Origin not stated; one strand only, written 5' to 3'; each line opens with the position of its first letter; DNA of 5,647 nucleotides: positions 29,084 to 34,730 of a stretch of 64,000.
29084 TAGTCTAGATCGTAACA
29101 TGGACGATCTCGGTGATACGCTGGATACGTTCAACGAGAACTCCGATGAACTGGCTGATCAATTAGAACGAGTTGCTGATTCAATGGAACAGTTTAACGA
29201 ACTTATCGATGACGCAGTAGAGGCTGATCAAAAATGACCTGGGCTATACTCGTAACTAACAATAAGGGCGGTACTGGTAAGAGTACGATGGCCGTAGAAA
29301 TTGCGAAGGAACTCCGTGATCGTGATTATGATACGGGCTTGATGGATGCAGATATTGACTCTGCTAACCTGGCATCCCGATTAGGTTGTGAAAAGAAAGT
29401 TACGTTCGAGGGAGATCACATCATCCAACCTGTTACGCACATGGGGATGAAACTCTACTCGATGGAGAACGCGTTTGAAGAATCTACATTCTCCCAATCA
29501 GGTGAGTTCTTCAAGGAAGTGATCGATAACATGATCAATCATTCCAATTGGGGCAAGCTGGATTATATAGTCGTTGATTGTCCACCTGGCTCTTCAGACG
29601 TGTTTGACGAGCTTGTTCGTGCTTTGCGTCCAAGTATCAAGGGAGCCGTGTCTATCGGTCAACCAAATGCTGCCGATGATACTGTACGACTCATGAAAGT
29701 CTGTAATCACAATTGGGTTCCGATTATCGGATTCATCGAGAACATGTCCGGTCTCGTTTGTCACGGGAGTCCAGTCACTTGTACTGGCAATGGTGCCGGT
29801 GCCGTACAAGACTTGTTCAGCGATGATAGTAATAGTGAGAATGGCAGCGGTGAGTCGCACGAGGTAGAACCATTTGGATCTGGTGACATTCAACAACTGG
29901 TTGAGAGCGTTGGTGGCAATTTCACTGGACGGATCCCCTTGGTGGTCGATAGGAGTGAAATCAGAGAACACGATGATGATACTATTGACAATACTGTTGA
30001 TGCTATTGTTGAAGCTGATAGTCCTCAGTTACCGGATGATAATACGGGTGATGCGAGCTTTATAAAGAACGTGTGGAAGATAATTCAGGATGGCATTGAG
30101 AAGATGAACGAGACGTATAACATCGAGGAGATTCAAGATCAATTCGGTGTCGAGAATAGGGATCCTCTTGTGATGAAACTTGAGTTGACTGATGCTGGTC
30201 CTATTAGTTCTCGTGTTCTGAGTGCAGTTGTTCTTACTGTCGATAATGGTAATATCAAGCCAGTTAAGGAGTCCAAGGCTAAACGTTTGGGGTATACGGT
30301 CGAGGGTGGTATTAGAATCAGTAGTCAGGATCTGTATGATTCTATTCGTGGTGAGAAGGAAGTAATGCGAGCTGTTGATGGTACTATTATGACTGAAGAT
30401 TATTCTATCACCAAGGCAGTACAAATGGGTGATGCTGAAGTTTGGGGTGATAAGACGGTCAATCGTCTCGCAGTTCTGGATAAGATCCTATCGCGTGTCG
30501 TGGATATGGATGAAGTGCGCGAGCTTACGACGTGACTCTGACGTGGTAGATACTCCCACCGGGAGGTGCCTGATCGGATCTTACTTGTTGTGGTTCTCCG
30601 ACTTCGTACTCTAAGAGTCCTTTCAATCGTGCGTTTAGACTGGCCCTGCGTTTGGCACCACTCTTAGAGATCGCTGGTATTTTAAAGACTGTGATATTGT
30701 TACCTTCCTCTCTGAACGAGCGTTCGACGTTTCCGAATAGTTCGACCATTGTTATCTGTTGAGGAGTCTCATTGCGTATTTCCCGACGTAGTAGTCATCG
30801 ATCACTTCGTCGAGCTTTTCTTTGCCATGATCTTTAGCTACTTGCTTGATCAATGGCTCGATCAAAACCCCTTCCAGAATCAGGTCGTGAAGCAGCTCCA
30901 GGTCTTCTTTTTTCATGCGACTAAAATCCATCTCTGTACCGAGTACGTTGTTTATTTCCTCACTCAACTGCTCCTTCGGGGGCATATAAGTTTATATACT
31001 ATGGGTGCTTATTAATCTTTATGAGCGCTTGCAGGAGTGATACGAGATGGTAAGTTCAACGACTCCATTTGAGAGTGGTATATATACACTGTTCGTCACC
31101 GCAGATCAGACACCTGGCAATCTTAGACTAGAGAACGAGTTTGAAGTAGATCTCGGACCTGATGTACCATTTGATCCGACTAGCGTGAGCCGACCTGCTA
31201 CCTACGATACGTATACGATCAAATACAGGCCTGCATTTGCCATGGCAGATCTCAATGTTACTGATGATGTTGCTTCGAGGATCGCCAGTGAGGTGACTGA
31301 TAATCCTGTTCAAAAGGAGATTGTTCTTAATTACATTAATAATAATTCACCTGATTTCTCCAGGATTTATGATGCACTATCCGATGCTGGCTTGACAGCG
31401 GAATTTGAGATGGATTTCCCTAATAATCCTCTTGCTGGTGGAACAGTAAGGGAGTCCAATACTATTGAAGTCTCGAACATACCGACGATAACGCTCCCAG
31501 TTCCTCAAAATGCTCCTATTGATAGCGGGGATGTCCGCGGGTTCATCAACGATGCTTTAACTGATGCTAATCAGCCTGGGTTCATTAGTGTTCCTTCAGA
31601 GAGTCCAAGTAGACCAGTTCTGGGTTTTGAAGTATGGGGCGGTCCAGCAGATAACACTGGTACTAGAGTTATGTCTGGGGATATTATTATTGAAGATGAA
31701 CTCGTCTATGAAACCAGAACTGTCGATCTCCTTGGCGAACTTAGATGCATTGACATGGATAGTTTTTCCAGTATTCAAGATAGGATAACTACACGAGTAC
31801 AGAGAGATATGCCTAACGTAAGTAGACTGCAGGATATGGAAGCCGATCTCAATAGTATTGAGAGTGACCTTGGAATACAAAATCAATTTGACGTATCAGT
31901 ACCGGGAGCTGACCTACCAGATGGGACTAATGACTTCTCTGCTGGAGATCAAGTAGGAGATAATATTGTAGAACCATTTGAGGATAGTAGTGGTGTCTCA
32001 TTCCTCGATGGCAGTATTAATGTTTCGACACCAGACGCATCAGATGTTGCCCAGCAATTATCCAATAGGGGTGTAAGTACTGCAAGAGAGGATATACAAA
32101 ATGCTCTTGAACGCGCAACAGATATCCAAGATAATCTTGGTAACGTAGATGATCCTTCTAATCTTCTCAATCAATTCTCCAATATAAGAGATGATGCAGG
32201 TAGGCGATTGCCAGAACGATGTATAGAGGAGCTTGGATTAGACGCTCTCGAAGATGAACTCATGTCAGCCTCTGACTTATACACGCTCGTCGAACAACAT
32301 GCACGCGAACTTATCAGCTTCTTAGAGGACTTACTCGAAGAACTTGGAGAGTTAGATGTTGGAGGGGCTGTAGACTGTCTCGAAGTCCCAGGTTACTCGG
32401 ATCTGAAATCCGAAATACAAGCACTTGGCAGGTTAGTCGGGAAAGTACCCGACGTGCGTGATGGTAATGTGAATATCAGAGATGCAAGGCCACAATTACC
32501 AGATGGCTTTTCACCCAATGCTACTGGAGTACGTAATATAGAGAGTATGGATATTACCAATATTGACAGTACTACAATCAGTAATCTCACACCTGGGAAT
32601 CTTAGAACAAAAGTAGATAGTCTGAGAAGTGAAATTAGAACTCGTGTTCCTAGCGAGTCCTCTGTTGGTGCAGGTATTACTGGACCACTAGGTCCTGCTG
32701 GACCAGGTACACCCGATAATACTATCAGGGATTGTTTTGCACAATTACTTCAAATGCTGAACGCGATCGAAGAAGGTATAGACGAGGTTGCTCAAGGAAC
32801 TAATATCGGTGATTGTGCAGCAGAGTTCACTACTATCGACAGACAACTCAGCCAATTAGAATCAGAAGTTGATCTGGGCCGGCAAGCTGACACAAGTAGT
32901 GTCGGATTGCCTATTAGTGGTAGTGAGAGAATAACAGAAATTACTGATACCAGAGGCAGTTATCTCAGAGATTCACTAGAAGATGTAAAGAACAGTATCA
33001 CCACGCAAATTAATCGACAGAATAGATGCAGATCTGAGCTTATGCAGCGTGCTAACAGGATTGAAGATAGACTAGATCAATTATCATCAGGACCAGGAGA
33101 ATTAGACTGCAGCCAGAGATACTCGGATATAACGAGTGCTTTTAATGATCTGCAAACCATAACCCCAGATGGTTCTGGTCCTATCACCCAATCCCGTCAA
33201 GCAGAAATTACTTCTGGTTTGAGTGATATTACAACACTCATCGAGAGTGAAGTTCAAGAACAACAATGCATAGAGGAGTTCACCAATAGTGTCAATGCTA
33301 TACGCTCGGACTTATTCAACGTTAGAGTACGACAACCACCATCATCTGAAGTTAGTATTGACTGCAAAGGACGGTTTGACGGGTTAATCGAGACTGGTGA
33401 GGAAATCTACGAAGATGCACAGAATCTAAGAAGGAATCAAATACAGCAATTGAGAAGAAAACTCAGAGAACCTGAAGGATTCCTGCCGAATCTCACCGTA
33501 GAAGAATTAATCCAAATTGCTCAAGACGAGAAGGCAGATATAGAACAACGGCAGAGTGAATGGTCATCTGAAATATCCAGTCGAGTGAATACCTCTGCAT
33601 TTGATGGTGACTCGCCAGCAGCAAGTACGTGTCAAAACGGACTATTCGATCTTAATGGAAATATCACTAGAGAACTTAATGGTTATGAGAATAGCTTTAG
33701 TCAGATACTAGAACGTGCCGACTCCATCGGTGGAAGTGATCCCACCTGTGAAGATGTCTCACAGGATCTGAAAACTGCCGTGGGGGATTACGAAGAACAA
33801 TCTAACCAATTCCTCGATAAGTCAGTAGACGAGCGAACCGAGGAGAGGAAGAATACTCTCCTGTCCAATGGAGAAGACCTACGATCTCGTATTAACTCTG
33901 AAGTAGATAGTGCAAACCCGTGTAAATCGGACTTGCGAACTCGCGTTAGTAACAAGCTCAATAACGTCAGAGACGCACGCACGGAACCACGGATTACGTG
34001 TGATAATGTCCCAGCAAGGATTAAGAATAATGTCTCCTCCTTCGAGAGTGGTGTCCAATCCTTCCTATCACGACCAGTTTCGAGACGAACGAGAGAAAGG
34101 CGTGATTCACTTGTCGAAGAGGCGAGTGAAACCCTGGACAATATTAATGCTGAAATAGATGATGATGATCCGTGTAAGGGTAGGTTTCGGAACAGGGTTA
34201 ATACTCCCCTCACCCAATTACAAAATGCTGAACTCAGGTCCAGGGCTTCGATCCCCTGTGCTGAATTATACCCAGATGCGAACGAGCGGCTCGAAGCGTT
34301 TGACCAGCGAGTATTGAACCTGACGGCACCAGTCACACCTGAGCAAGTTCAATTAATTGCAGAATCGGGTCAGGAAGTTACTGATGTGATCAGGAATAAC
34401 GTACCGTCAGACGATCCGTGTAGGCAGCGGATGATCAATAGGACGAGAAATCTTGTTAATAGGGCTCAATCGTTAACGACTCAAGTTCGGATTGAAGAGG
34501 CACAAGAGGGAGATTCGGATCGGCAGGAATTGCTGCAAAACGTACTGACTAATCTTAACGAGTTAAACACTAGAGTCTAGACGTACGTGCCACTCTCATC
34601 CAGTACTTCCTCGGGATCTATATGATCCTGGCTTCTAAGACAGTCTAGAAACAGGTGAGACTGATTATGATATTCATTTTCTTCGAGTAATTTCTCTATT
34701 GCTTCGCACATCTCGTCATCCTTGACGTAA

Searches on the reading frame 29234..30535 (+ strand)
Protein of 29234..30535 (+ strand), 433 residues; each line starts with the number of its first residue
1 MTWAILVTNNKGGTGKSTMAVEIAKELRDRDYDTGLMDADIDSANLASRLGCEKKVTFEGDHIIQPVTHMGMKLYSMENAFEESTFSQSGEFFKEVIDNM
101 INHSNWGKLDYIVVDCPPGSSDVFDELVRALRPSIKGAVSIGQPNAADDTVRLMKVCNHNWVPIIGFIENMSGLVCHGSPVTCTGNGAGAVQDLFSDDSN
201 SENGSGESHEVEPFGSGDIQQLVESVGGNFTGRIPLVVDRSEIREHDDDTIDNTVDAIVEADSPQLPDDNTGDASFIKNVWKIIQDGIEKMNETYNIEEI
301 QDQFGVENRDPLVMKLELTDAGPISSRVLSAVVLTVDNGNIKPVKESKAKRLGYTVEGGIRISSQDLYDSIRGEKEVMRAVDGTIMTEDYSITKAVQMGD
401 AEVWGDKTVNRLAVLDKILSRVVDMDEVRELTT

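Call 10: search_protein_families(library=pfam, proteins=[window:29234-30535:+], max_evalue=0.01)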
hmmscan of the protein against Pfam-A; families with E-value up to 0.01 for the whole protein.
window:29234-30535:+ (433 aa): 4 families
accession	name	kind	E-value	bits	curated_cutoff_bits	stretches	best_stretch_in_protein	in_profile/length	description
PF10609.15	ParA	-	1.6e-40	139.5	27.1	1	4-178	5-181/246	NUBPL iron-transfer P-loop NTPase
PF01656.29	CbiA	-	1.3e-09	38.5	25.4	1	5-173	1-54/125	CobQ/CobB/MinD/ParA nucleotide binding domain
PF13614.12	AAA_31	-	3e-09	37.5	27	1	5-79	4-95/177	AAA domain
PF09140.17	MipZ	-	2.6e-07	30.7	20.7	1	5-121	3-112/262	ATPase MipZ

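Call 109: search_solved_structures(query=window:29234-30535:+, max_evalue=0.01)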
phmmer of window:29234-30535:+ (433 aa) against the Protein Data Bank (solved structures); distinct sequences matched with E-value up to 0.01: 17.
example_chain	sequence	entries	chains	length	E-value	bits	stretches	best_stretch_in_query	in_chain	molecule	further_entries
8zkc_A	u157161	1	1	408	2.4e-17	66.6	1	5-186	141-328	Iron-sulfur cluster carrier protein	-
3vx3_A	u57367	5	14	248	2.3e-15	60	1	5-172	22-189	ATPase involved in chromosome partitioning, ParA/MinD family, Mrp homolog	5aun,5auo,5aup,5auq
6g2g_A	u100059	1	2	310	7.5e-15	58.3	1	4-195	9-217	Cytosolic Fe-S cluster assembly factor CFD1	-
3kb1_A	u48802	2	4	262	1.4e-14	57.4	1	4-178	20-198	Nucleotide-binding protein | Iron-sulfur cluster carrier protein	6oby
2ph1_A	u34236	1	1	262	1.9e-12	50.4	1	5-178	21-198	Nucleotide-binding protein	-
6riq_C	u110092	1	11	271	7e-06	28.8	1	4-119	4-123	Site-determining protein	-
1ion_A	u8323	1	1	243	1.1e-05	28.1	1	1-173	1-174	PROBABLE CELL DIVISION INHIBITOR MIND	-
1g3q_A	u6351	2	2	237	1.4e-05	27.8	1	5-173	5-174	CELL DIVISION INHIBITOR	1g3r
4v03_A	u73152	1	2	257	1.7e-05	27.5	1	3-139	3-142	SITE-DETERMINING PROTEIN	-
3q9l_A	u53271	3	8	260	2e-05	27.3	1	4-75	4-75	Septum site-determining protein minD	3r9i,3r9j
4v02_A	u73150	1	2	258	0.00022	23.8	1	3-139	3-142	SITE-DETERMINING PROTEIN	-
5j1j_A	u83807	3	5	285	0.00046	22.8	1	4-159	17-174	Site-determining protein | Transcriptional antiactivator FleN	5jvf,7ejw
1hyq_A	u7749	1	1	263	0.00086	21.9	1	4-54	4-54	CELL DIVISION INHIBITOR (MIND-1)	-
6iub_A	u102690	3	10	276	0.0014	21.2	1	4-121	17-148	SpoOJ regulator (Soj)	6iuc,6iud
8pb9_A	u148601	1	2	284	0.0058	19.2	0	4-159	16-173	Antiactivator FleN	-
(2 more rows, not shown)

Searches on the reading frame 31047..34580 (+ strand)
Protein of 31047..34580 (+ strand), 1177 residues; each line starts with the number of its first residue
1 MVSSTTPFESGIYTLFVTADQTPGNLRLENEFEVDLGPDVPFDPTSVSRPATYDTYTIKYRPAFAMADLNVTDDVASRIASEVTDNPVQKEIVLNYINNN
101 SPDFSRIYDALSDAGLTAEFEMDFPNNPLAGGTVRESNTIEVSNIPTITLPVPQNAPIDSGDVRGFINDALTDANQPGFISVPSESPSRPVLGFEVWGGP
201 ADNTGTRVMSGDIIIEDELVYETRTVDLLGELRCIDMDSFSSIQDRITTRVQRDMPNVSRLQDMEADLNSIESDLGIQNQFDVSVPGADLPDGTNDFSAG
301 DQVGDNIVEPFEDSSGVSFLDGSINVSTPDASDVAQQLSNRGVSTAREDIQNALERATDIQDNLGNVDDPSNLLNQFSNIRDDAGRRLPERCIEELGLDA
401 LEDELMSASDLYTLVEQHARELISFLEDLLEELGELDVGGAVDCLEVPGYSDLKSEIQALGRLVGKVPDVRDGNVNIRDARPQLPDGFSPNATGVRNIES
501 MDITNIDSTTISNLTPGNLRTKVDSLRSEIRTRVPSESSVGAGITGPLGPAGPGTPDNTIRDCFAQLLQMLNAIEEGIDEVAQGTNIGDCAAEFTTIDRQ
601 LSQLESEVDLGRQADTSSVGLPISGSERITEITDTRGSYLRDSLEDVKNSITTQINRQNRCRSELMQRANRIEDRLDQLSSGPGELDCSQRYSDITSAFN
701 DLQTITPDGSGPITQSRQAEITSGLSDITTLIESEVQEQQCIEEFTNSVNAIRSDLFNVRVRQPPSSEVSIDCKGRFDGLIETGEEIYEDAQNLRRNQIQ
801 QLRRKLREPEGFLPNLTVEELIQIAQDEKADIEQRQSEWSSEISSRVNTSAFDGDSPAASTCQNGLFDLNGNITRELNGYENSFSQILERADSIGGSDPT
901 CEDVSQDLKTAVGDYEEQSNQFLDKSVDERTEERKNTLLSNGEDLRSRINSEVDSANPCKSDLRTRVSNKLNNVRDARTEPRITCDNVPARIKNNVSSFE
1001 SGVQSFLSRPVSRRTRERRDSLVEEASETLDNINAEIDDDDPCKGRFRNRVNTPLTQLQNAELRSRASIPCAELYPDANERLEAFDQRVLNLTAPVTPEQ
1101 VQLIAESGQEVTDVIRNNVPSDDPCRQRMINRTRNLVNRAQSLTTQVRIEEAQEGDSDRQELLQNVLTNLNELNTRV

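Call 10: search_protein_families(library=pfam, proteins=[window:31047-34580:+], max_evalue=0.01)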
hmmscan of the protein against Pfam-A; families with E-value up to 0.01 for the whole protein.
window:31047-34580:+ (1177 aa): 0 families

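Call 23: search_protein_families(library=phrogs, proteins=[window:31047-34580:+], max_evalue=0.001)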
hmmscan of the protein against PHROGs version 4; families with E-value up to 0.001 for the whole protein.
window:31047-34580:+ (1177 aa): 0 families

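Call 56: search_protein_families(library=pfam, alignment_id=A2, max_evalue=0.01)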
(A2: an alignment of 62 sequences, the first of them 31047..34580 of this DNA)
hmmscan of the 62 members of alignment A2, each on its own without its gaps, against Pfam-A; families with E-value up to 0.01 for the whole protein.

A. member 1, window:31047-34580:+ (1177 aa): 0 families

B. families by the number of members that match (of 62 scanned): 44 families (the first 25 are shown)
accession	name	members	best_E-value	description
PF01396.24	Zn_ribbon_Top1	1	1.8e-14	Topoisomerase DNA binding C4 zinc finger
PF13620.12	CarboxypepD_reg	1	1.7e-08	Carboxypeptidase regulatory-like domain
PF01381.28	HTH_3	1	5.8e-08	Helix-turn-helix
PF13560.12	HTH_31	1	2.7e-06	Helix-turn-helix domain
PF23382.1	DUF7097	1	1.2e-05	Family of unknown function (DUF7097)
PF01541.30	GIY-YIG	1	3.4e-05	GIY-YIG catalytic domain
PF06009.19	Laminin_II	1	8.5e-05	Laminin Domain II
PF25481.1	Nucleoprot-TPR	1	9.5e-05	Nucleoprotein TPR-like domain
PF11932.13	DUF3450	1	0.00011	Protein of unknown function (DUF3450)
PF08317.16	Spc7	1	0.00039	Spc7 kinetochore protein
PF06419.17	COG6_N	1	0.00043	Conserved oligomeric complex COG6, N-terminal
PF01442.23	Apolipoprotein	1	0.00045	Apolipoprotein A1/A4/E domain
PF00038.26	Filament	1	0.0011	Intermediate filament protein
PF05377.16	FlaC_arch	1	0.0013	Flagella accessory protein C (FlaC)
PF20667.3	Sec10_N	1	0.0014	Exocyst complex component Sec10, N-terminal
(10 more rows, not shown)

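Call 57: search_protein_families(library=phrogs, alignment_id=A2, max_evalue=0.001)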
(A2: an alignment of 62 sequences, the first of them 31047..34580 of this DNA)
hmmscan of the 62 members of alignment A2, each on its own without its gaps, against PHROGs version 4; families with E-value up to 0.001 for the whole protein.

A. member 1, window:31047-34580:+ (1177 aa): 0 families

B. families by the number of members that match (of 62 scanned): 23 families
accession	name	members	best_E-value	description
phrog_20754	-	1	1.7e-37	protease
phrog_2245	-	1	4.1e-17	nucleoside triphosphate pyrophosphohydrolase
phrog_289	-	1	2.1e-08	GTP-binding domain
phrog_22961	-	1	1.7e-07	-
phrog_7950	-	1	1.8e-07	transcriptional repressor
phrog_2104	-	1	2.2e-07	-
phrog_19940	-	1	7e-06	-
phrog_8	-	1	1.1e-05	transcriptional regulator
phrog_2439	-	1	1.2e-05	transcriptional regulator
phrog_2328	-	1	1.6e-05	transcriptional repressor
phrog_955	-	1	1.7e-05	HTH DNA binding protein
phrog_38149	-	1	5e-05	-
phrog_2967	-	1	7.2e-05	transcriptional regulator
phrog_4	-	1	7.6e-05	transcriptional repressor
phrog_6788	-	1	0.00019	-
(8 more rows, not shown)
